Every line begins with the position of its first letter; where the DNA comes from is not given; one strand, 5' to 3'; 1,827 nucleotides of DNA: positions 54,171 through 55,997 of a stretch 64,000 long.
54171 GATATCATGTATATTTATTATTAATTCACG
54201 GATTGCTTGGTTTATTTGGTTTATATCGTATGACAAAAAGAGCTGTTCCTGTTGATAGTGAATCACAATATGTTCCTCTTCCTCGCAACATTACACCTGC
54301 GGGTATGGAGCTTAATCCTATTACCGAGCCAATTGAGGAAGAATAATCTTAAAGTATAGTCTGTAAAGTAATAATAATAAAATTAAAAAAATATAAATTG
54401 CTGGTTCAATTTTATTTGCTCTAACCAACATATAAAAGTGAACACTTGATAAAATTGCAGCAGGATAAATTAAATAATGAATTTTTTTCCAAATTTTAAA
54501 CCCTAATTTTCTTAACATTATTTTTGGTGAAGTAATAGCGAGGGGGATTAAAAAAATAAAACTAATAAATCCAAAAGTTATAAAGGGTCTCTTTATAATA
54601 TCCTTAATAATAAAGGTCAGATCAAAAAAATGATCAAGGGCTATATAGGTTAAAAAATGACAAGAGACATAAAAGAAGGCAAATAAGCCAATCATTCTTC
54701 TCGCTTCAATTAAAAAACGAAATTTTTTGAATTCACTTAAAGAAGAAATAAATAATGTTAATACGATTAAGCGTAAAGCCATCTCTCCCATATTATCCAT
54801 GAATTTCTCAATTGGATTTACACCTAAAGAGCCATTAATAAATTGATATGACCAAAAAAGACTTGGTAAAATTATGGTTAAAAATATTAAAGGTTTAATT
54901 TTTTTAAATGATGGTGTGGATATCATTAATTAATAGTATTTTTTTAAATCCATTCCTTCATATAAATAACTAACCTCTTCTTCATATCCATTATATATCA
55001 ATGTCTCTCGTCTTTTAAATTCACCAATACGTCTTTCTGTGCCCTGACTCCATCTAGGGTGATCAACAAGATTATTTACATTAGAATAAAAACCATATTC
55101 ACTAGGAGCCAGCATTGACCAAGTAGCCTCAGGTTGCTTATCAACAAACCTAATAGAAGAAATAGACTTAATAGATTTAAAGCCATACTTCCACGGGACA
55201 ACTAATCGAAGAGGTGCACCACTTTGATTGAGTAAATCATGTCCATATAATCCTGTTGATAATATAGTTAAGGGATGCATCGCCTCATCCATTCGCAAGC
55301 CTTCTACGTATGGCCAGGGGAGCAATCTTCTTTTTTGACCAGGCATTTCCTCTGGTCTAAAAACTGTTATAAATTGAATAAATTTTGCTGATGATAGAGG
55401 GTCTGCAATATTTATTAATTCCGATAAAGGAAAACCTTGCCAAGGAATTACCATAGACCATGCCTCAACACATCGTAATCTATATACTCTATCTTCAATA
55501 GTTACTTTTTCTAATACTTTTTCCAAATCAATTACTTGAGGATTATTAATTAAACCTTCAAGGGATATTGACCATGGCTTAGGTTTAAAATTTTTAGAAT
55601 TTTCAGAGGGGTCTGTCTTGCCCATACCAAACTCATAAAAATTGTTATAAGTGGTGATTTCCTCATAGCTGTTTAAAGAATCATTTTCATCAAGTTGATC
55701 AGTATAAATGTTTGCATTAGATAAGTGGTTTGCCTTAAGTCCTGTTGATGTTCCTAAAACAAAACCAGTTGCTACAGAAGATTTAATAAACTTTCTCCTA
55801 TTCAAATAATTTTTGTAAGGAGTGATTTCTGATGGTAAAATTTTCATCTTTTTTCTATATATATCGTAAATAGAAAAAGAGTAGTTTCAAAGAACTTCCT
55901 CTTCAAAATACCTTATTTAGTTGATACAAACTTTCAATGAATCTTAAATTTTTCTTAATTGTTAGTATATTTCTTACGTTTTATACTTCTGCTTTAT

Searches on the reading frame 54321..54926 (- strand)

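Call 89: search_protein_families(library=pfam, proteins=[window:54321-54926:-], max_evalue=0.00001)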
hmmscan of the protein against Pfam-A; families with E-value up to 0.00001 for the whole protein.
window:54321-54926:- (201 aa): 1 family
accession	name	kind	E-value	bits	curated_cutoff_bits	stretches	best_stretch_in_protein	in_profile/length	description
PF01794.25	Ferric_reduct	-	3.9e-18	66.1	28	1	47-159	2-119/121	Ferric reductase like transmembrane component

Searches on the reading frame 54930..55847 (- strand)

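Call 89: search_protein_families(library=pfam, proteins=[window:54930-55847:-], max_evalue=0.00001)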
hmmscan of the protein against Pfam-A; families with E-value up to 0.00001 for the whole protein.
window:54930-55847:- (305 aa): 1 family
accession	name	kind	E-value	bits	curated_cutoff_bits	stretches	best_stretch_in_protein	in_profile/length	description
PF00174.25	Oxidored_molyb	-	4.5e-25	88.6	24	1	86-243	6-169/169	Oxidoreductase molybdopterin binding domain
